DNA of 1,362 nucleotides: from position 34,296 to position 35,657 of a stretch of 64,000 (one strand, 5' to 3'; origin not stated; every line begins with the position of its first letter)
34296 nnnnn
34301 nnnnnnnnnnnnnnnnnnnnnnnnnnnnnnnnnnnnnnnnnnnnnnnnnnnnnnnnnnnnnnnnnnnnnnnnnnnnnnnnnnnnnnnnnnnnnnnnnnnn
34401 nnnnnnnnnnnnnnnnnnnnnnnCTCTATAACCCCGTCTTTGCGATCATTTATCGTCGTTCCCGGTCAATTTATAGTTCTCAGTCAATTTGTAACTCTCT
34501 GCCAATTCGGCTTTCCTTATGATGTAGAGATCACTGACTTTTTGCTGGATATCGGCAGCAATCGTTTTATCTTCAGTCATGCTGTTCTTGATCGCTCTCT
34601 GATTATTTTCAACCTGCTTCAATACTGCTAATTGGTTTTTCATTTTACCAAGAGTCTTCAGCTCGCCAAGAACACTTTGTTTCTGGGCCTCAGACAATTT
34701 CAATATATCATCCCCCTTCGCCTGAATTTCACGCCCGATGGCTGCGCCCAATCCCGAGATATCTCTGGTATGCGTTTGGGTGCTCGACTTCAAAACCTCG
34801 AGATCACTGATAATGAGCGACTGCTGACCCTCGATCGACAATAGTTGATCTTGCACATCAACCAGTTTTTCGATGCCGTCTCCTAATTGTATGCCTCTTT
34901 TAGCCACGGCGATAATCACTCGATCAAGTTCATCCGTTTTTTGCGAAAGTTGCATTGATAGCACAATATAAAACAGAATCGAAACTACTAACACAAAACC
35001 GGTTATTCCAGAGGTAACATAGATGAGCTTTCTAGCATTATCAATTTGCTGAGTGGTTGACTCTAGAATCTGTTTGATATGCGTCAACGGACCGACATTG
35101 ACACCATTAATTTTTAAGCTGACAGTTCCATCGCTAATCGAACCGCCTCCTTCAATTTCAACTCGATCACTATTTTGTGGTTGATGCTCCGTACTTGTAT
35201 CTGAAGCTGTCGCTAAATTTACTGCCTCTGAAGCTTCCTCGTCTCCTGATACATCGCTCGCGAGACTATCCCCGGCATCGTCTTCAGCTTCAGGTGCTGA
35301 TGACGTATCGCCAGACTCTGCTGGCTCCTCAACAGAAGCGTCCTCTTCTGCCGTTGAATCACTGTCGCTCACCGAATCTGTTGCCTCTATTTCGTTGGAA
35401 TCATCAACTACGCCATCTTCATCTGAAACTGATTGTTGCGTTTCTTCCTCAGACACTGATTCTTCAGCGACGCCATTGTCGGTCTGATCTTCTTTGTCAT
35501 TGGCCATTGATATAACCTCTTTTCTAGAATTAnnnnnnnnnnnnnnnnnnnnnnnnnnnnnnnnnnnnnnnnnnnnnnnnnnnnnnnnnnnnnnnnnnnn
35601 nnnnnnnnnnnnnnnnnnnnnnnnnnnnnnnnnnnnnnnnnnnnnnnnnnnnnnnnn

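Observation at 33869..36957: Three uncharacterised membrane proteins fused to the fliPQR-flhB operon where flhA/flhF/flhG are expected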

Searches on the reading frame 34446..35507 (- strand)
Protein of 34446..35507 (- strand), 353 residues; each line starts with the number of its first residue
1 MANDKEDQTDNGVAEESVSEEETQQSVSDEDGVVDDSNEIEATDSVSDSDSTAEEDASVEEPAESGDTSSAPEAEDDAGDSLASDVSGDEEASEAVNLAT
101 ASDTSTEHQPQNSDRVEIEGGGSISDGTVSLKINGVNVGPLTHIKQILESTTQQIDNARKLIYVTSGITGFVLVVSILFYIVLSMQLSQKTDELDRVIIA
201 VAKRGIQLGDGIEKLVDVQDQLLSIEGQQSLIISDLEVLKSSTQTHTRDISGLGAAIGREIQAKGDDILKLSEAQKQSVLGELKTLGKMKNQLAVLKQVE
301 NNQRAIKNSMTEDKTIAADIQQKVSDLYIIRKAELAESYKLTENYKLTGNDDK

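Call 4: search_protein_families(library=pfam, proteins=[window:34446-35507:-], max_evalue=1)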
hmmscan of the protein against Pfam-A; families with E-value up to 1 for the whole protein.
window:34446-35507:- (353 aa): 3 families
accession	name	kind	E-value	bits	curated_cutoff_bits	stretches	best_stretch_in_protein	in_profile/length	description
PF18474.7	DUF5614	-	0.00031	20.6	25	1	270-311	23-64/221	Family of unknown function (DUF5614)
PF16114.10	Citrate_bind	-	0.026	14.5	26.8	1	144-222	77-154/177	ATP citrate lyase citrate-binding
PF17820.7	PDZ_6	-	0.045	14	27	0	131-152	23-44/54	PDZ domain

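Call 5: search_protein_families(library=ncbifam, proteins=[window:34446-35507:-], max_evalue=0.01)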
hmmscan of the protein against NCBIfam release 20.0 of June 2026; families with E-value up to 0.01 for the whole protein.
window:34446-35507:- (353 aa): 0 families

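Call 16: search_protein_families(library=phrogs, proteins=[window:34446-35507:-], max_evalue=0.1)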
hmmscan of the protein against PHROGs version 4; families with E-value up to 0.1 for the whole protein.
window:34446-35507:- (353 aa): 0 families

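Call 66: search_protein_families(library=pfam, alignment_id=A9, max_evalue=1)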
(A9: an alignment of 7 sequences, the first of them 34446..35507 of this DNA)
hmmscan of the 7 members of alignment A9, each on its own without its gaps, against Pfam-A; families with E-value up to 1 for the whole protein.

A. member 1, window:34446-35507:- (353 aa): 3 families
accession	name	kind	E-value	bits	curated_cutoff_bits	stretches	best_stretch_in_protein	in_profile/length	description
PF18474.7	DUF5614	-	0.00031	20.6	25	1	270-311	23-64/221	Family of unknown function (DUF5614)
PF16114.10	Citrate_bind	-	0.026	14.5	26.8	1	144-222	77-154/177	ATP citrate lyase citrate-binding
PF17820.7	PDZ_6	-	0.045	14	27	0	131-152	23-44/54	PDZ domain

B. families by the number of members that match (of 7 scanned): 23 families
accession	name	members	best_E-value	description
PF18474.7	DUF5614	2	0.00031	Family of unknown function (DUF5614)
PF05597.16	Phasin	2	0.023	Poly(hydroxyalcanoate) granule associated protein (phasin)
PF06103.16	DUF948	2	0.22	Bacterial protein of unknown function (DUF948)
PF04513.17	Baculo_PEP_C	1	0.0027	Baculovirus polyhedron envelope protein, PEP, C terminus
PF06705.16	SF-assemblin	1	0.013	SF-assemblin/beta giardin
PF10392.15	COG5_N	1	0.022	Conserved oligomeric Golgi complex subunit 5, N-terminal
PF09727.14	CortBP2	1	0.025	Cortactin-binding protein-2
PF16114.10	Citrate_bind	1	0.026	ATP citrate lyase citrate-binding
PF11932.13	DUF3450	1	0.026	Protein of unknown function (DUF3450)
PF22709.1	Mu_Gam-Sipho_Gp157-TOTE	1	0.028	Mu Gam/Sipho_Gp157-like domain of the TOTE conflict systems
PF17820.7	PDZ_6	1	0.045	PDZ domain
PF12430.13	ABA_GPCR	1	0.046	Abscisic acid G-protein coupled receptor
PF14419.11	SPOUT_MTase_2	1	0.077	AF2226-like SPOUT RNA Methylase fused to THUMP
PF02183.23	HALZ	1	0.087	Homeobox associated leucine zipper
PF11271.13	PorA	1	0.099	Porin PorA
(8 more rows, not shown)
